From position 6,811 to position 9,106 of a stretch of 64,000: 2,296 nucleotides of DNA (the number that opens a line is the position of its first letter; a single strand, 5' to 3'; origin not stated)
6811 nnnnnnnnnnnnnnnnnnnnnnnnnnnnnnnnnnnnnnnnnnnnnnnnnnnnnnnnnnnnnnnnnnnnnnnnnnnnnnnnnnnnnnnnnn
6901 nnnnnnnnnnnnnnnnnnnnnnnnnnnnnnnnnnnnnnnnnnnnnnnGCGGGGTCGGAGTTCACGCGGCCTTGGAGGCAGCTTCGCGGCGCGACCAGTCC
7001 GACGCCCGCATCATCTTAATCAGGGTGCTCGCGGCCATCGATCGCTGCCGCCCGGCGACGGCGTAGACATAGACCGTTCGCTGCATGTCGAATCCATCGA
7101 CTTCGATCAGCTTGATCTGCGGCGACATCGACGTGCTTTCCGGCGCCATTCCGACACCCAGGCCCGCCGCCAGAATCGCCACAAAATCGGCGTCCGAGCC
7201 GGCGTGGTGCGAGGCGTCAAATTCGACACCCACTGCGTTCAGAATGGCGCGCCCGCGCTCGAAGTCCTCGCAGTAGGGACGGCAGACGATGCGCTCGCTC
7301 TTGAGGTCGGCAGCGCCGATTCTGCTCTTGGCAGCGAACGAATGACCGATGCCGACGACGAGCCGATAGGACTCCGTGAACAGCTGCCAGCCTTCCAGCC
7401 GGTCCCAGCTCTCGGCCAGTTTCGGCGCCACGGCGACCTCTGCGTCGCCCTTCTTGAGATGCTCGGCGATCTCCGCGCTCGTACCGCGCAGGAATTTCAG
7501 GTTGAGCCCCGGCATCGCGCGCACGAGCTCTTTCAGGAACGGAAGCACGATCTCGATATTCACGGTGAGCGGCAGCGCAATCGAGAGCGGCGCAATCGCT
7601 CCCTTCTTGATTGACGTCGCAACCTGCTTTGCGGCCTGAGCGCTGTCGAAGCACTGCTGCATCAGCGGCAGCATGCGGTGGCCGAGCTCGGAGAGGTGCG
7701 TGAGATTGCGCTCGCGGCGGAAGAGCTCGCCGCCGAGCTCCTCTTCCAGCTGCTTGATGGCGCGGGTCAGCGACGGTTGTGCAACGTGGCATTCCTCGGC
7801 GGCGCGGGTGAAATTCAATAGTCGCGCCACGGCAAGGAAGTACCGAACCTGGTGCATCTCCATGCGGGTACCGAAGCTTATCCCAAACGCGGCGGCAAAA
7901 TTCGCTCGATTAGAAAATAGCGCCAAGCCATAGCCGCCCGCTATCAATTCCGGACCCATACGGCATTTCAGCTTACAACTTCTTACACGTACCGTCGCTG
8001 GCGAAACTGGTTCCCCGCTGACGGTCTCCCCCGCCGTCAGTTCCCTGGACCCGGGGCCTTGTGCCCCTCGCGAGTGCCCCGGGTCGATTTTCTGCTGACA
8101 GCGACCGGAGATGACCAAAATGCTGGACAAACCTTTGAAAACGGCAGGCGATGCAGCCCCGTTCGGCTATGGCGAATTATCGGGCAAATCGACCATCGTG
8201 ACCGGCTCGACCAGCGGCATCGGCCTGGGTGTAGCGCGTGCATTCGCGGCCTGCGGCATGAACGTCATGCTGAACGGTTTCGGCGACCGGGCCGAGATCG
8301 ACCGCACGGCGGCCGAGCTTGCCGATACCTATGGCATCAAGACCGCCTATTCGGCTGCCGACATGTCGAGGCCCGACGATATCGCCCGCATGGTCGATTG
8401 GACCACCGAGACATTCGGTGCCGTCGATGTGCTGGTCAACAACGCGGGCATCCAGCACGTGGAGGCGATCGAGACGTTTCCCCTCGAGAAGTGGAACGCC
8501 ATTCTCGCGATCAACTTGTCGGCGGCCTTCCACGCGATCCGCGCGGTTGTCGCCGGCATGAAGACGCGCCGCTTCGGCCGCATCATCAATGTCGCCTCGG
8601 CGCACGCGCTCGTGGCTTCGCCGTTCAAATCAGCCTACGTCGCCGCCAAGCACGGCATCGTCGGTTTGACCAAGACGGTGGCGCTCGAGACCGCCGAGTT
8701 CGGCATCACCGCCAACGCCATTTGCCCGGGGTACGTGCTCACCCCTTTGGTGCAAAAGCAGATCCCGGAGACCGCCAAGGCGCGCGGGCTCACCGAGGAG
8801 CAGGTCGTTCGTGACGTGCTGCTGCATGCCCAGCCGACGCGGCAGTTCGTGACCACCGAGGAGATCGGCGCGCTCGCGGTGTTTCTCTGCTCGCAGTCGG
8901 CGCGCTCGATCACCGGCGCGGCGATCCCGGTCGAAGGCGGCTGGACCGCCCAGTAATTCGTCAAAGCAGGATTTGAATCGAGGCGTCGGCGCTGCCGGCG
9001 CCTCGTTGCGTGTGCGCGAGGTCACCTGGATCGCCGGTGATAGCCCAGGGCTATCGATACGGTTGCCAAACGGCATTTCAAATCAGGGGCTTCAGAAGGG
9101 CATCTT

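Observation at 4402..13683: Seven copies of a 41-bp OxyR/LTTR-type operator module link about 13 kb of accessory genes (1..~15700) into one putative regulon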

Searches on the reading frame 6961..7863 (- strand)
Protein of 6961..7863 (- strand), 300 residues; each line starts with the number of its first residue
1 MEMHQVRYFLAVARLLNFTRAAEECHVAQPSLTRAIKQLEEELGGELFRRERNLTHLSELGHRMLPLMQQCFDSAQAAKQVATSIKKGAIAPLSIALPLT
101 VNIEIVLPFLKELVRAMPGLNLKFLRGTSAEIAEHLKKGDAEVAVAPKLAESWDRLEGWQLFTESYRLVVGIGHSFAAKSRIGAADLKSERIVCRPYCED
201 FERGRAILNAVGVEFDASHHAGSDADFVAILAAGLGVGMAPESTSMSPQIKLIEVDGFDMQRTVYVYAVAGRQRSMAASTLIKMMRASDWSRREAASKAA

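Call 9: search_protein_families(library=ncbifam, proteins=[window:6961-7863:-], max_evalue=0.001)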
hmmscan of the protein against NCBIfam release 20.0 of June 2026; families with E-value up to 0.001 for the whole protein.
window:6961-7863:- (300 aa): 51 families (the best 25 are shown)
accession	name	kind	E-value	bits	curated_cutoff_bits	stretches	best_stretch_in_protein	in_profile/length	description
NF053705.1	TransRegGltCGpos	equivalog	2.1e-33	115.9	350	1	1-279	1-283/300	glutamate biosynthesis transcriptional regulator GltC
NF008416.0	PRK11242.1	equivalog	1.3e-29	103.5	277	1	1-290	1-292/300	transcriptional regulator CynR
TIGR03339.1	phn_lysR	subfamily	1.3e-29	103.3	341.1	1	5-283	1-277/279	aminoethylphosphonate catabolism associated LysR family transcriptional regulator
NF047520.1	trans_act_CidR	equivalog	2.7e-28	99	415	1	1-286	1-289/292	cidABC operon transcriptional activator CidR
NF045775.1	acetoin_reg_AlsR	exception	5.9e-28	98.2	430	1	1-284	1-287/290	acetoin biosynthesis transcriptional regulator AlsR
NF007385.0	PRK09906.1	equivalog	2e-25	89.6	356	1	1-194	1-192/296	DNA-binding transcriptional regulator HcaR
NF009327.0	PRK12684.1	subfamily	2.4e-23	82.9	402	1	1-209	1-208/313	CysB family HTH-type transcriptional regulator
TIGR02424.1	TF_pcaQ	equivalog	5e-23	81.5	303.8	1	5-193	7-196/300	pca operon transcription factor PcaQ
NF047711.1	PutUtilRegPtrR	equivalog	6.6e-23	81.2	400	1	1-244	1-238/283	putrescine utilization regulator PtrR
NF040786.1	LysR_Sec_metab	equivalog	1.1e-22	80.4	250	1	1-286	1-295/298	selenium metabolism-associated LysR family transcriptional regulator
NF008352.0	PRK11139.1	subfamily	3.1e-22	79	288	1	5-245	10-242/305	transcriptional regulator GcvA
NF007439.0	PRK09986.1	equivalog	2.4e-21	76.4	290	1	3-246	9-255/296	LysR family transcriptional regulator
NF009326.0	PRK12681.1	equivalog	7.2e-21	75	436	1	1-256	1-260/324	HTH-type transcriptional regulator CysB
NF008722.0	PRK11716.1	equivalog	1.6e-20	73.3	246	1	1-242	1-243/293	HTH-type transcriptional activator IlvY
NF008361.0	PRK11151.1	equivalog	3e-19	69.4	329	1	1-244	1-244/305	DNA-binding transcriptional regulator OxyR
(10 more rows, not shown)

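Call 12: find_homologous_proteins(query=window:6961-7863:-, max_evalue=1e-40)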
Query window:6961-7863:- (300 aa): 5762 proteins with E <= 1e-40 among 8000 candidates; the best 120 are listed.
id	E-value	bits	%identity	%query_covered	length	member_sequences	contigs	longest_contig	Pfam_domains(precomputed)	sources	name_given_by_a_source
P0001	4.2e-165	566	86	100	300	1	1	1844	PF00126.34,PF03466.26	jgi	jgi:DNA-binding transcriptional LysR family regulator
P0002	1.1e-156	538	81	100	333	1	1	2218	PF00126.34,PF03466.26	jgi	jgi:DNA-binding transcriptional LysR family regulator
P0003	8.6e-155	532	81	100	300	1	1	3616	PF00126.34,PF03466.26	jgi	jgi:DNA-binding transcriptional LysR family regulator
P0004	8.8e-154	529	79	100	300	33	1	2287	PF00126.34,PF03466.26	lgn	-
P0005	1.3e-153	528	79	98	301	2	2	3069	PF00126.34,PF03466.26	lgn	-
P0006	2.2e-153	527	79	100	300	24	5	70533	PF00126.34,PF03466.26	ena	-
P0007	3.7e-153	527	79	100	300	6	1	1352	PF00126.34,PF03466.26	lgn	-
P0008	4.9e-153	526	80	100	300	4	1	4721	PF00126.34,PF03466.26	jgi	jgi:DNA-binding transcriptional LysR family regulator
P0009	3.2e-151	520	79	99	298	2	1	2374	PF00126.34,PF03466.26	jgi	jgi:DNA-binding transcriptional LysR family regulator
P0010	1.7e-150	518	80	98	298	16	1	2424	PF00126.34,PF03466.26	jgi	jgi:DNA-binding transcriptional LysR family regulator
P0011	5.0e-149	513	76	100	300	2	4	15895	PF00126.34,PF03466.26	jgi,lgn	jgi:DNA-binding transcriptional LysR family regulator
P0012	6.1e-149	513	77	100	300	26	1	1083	PF00126.34,PF03466.26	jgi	jgi:DNA-binding transcriptional LysR family regulator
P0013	6.8e-149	513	76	100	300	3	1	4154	PF00126.34,PF03466.26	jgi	jgi:DNA-binding transcriptional LysR family regulator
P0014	1.1e-148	512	79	98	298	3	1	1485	PF00126.34,PF03466.26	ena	-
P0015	5.5e-148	510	76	100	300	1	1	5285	PF00126.34,PF03466.26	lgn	-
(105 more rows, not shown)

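Call 13: find_related_loci(query=window:6961-7863:-, collection=genome_contigs, flank=10000)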
Query window:6961-7863:- (300 aa) in genome_contigs; peptide patterns used: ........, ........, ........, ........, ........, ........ (x = any residue, [..] = any of these).
599 stretches matched a pattern (row limit reached: there are more); 427 encode a relative of the query (tblastn E <= 1e-3); the best 80 are kept; 80 distinct loci.
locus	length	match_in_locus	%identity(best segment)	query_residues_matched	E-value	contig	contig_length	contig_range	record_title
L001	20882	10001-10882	78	1-294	1e-155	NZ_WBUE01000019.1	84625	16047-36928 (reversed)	MAG: Hyphomicrobium sp. isolate SB8 contig_215, whole genome shotgun sequence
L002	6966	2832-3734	75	1-300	5e-150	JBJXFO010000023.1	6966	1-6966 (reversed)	MAG: Parvularculaceae bacterium isolate F1F2.bin.437 k127_2117073, whole genome shotgun sequence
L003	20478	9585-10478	73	1-298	2e-148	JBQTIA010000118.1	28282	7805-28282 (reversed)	MAG: Hyphomicrobium sp. isolate SAW1 c_000000031036, whole genome shotgun sequence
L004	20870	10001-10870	73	1-290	5e-142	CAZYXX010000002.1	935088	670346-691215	MAG TPA_asm: uncultured Hyphomicrobium sp. isolate binchicken_co242_132 genome assembly, contig: NODE_11_length_935088_c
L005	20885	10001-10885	73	1-294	6e-141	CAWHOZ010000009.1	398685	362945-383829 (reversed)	MAG: uncultured Alphaproteobacteria bacterium isolate MFD09212.bin.2.173 genome assembly, contig: contig_25570, whole ge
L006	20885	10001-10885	70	1-294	5e-129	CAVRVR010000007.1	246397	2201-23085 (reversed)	MAG: uncultured Alphaproteobacteria bacterium isolate MFD02242.bin.2.75 genome assembly, contig: contig_20088, whole gen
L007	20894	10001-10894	62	1-298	3e-120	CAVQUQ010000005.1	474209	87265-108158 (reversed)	MAG: uncultured Alphaproteobacteria bacterium isolate MFD10007.bin.2.1 genome assembly, contig: contig_13280, whole geno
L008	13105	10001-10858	63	1-286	2e-119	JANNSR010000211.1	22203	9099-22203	MAG: Hyphomicrobium sp. isolate SOY_31_metabat_165_sub SOY_31_k141_3519885, whole genome shotgun sequence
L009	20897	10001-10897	61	1-299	2e-118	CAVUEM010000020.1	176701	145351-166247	MAG: uncultured Alphaproteobacteria bacterium isolate MFD02809.bin.1.331 genome assembly, contig: contig_247632, whole g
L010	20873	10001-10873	63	1-290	5e-117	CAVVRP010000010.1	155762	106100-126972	MAG: uncultured Alphaproteobacteria bacterium isolate MFD02809.bin.1.68 genome assembly, contig: contig_59123, whole gen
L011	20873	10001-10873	63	1-290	4e-117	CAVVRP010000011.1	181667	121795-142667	MAG: uncultured Alphaproteobacteria bacterium isolate MFD02809.bin.1.68 genome assembly, contig: contig_59124, whole gen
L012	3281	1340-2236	58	1-300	3e-120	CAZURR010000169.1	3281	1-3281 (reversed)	MAG TPA_asm: uncultured Hyphomicrobium sp. isolate binchicken_co262_30 genome assembly, contig: NODE_36417_length_3281_c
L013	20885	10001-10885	59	1-295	3e-115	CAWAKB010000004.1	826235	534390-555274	MAG: uncultured Alphaproteobacteria bacterium isolate MFD02416.bin.1.147 genome assembly, contig: contig_46332, whole ge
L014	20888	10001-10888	57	1-296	6e-115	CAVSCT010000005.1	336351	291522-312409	MAG: uncultured Alphaproteobacteria bacterium isolate MFD02134.bin.2.121 genome assembly, contig: contig_16325, whole ge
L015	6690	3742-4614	59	1-290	6e-115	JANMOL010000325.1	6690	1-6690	MAG: Hyphomicrobium sp. isolate OTE_58_metabat_161 OTE_58_k141_3806517, whole genome shotgun sequence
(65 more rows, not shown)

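Call 25: search_solved_structures(query=window:6961-7863:-, max_evalue=1e-10, show_alignments=1)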
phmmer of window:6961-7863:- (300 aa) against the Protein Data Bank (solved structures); distinct sequences matched with E-value up to 1e-10: 15.
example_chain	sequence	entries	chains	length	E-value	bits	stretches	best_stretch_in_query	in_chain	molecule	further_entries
4x6g_A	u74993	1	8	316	2.6e-20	76.2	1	2-269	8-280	OxyR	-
7w06_A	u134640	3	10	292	4.7e-20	75.4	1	1-253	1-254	Transcriptional regulator, LysR family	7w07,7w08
5y2v_A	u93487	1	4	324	6.9e-20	74.8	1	3-286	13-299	Rubisco operon transcriptional regulator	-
4gwo_A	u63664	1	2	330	8.5e-16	61.4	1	1-260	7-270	HTH-type transcriptional regulator CysB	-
1al3_A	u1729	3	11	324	9.4e-16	61.3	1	1-242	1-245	CYS REGULON TRANSCRIPTIONAL ACTIVATOR CYSB | HTH-type transcriptional regulator CysB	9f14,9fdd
3k1n_A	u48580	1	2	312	1.2e-11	47.8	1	1-269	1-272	HTH-type transcriptional regulator benM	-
3k1m_A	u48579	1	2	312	1.2e-11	47.8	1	1-269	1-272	HTH-type transcriptional regulator benM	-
3k1p_A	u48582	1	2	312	1.3e-11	47.7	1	1-269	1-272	HTH-type transcriptional regulator benM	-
2h99_A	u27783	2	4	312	1.5e-11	47.5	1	1-269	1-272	HTH-type transcriptional regulator benM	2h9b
8h3v_S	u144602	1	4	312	1.9e-11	47.2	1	1-188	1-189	NtcB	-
8y6u_H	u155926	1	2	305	3.8e-11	46.2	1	4-145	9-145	Glycine cleavage system transcriptional activator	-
6g1b_B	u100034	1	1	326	6e-11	45.5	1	4-187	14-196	Hydrogen peroxide-inducible genes activator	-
6g1b_J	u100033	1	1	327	6e-11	45.5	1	4-187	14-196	Hydrogen peroxide-inducible genes activator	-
6g4r_B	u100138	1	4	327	7.7e-11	45.2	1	4-185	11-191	Hydrogen peroxide-inducible genes activator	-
6g1d_C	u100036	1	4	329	7.8e-11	45.1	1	4-185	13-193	Hydrogen peroxide-inducible genes activator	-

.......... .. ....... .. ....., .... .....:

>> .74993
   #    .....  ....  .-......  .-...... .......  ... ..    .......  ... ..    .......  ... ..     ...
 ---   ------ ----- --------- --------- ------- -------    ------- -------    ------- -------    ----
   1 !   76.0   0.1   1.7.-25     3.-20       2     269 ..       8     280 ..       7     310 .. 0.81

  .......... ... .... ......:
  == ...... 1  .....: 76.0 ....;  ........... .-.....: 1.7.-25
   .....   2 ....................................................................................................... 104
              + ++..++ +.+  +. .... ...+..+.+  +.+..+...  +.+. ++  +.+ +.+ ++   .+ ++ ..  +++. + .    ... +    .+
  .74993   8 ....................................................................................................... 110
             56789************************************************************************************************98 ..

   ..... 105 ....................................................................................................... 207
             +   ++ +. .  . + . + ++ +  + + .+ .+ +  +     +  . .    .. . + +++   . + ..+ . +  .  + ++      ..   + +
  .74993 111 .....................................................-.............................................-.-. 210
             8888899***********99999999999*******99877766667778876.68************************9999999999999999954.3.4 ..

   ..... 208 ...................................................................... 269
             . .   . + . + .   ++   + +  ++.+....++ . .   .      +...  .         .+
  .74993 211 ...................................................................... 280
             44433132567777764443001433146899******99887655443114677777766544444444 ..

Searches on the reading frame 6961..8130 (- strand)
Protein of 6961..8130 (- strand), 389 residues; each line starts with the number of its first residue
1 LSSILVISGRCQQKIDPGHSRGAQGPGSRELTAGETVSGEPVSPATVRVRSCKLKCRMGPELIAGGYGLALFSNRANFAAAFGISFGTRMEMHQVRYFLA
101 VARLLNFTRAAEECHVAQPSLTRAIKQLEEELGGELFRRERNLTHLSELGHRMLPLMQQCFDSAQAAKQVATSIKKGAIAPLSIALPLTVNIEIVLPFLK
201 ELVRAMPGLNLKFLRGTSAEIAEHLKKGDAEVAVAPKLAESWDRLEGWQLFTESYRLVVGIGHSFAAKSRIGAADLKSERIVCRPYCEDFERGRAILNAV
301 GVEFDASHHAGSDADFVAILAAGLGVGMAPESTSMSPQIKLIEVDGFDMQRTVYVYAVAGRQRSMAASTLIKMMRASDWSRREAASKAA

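Call 6: search_protein_families(library=pfam, proteins=[window:6961-8130:-], max_evalue=0.01)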
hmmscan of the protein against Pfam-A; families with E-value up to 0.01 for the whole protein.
window:6961-8130:- (389 aa): 2 families
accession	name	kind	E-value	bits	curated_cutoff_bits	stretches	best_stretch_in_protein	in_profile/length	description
PF03466.25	LysR_substrate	-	1.6e-23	83.7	28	1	181-376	7-206/209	LysR substrate binding domain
PF00126.33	HTH_1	-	6.4e-19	68.1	26.6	1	93-150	2-59/60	Bacterial regulatory helix-turn-helix protein, lysR family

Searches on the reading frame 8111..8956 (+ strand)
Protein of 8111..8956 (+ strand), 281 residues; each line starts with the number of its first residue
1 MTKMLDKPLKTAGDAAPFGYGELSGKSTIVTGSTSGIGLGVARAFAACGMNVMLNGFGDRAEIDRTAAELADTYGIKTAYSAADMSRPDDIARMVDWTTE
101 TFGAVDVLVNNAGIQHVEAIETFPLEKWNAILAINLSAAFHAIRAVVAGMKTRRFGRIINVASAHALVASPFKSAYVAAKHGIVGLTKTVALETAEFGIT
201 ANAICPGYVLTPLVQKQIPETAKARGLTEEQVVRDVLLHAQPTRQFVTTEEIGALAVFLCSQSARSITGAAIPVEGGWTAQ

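Call 7: search_protein_families(library=pfam, proteins=[window:8111-8956:+], max_evalue=0.01)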
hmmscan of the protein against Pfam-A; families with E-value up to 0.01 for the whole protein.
window:8111-8956:+ (281 aa): 3 families
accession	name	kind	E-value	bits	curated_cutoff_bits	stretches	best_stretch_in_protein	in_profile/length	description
PF13561.12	adh_short_C2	-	1.1e-53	182.8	27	1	34-279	5-236/236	Enoyl-(Acyl carrier protein) reductase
PF00106.31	adh_short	-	4.1e-50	170.4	26.6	1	27-217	2-190/195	short chain dehydrogenase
PF08659.16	KR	-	3.9e-09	37.1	22.6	1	28-181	3-154/180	KR domain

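Call 9: search_protein_families(library=ncbifam, proteins=[window:8111-8956:+], max_evalue=0.001)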
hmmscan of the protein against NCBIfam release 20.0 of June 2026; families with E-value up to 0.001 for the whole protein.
window:8111-8956:+ (281 aa): 228 families (the best 25 are shown)
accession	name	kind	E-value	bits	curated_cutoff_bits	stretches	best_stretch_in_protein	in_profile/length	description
TIGR01963.1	PHB_DH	subfamily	1.1e-109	365.6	307.05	1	26-281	2-255/255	3-hydroxybutyrate dehydrogenase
NF009093.0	PRK12429.1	subfamily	3.5e-103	344.4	258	1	23-281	3-259/259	3-hydroxybutyrate dehydrogenase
NF009931.0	PRK13394.1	subfamily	2.4e-89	299.3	340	1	22-281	4-262/262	3-hydroxybutyrate dehydrogenase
NF009466.0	PRK12826.1-2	subfamily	1.3e-56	191.9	222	1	27-279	5-245/248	3-oxoacyl-ACP reductase FabG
TIGR01830.1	3oxo_ACP_reduc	equivalog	1.1e-54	185.7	297.75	1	29-277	2-237/239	3-oxoacyl-[acyl-carrier-protein] reductase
NF004791.0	PRK06138.1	equivalog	5.4e-54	183.1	312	1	22-281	2-252/252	SDR family oxidoreductase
NF005559.1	PRK07231.1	subfamily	2.2e-53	181.3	215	1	23-279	2-248/249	glucose 1-dehydrogenase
NF004198.0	PRK05653.1-3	equivalog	6e-53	179.8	296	1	23-278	5-246/248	3-oxoacyl-ACP reductase FabG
NF005469.0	PRK07063.1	equivalog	1.7e-51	175.2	306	1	22-279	4-255/260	SDR family oxidoreductase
NF005390.0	PRK06935.1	equivalog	6.1e-51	173.2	369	1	22-280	12-257/258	2-dehydro-3-deoxy-D-gluconate 5-dehydrogenase KduD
NF005309.0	PRK06841.1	subfamily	3.1e-50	171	286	1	22-280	12-254/255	GolD/DthD family dehydrogenase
NF006080.0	PRK08226.1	equivalog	2.4e-49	168.2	356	1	21-279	2-254/263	SDR family oxidoreductase UcpA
NF052558.1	MBtsdlDhBudC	equivalog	3.2e-49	167.8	270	1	24-280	2-243/250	meso-2,3-butanediol dehydrogenase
NF009464.0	PRK12824.1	subfamily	8.8e-49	166.4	269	1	26-278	3-242/245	3-oxoacyl-ACP reductase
NF006070.0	PRK08213.1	subfamily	2.7e-48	164.7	279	1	22-280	9-258/259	gluconate 5-dehydrogenase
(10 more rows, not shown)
